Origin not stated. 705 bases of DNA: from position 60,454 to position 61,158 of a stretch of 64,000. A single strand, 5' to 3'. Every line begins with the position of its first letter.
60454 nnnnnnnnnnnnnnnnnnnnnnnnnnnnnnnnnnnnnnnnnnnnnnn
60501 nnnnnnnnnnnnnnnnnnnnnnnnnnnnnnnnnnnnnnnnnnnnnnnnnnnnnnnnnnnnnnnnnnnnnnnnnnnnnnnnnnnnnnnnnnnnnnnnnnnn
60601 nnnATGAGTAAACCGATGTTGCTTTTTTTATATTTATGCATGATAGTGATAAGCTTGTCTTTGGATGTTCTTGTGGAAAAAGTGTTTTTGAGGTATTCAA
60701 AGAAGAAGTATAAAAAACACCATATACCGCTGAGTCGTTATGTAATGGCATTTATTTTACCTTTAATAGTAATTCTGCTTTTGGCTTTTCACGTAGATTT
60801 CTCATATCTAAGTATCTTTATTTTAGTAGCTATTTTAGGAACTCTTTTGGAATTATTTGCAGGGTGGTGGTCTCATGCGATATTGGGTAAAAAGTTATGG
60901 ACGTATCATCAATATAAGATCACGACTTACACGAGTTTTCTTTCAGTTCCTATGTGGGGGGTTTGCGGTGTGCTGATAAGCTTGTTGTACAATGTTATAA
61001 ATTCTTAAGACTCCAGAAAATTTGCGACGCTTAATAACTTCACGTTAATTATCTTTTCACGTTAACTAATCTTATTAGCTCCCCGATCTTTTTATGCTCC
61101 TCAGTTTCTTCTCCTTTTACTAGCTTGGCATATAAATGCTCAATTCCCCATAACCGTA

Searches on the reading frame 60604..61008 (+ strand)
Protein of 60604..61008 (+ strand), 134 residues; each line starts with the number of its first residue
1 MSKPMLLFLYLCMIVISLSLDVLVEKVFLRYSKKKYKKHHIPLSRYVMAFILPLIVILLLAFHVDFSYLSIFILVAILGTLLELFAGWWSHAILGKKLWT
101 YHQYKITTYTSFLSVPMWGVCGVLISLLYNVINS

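Call 44: search_protein_families(library=pfam, proteins=[window:60604-61008:+], max_evalue=0.01)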
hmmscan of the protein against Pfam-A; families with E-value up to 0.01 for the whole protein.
window:60604-61008:+ (134 aa): 1 family
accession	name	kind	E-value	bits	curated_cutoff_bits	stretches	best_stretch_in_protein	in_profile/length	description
PF06541.16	ABC_trans_CmpB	-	7.3e-08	33.1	25.9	1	22-128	11-115/151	Putative ABC-transporter type IV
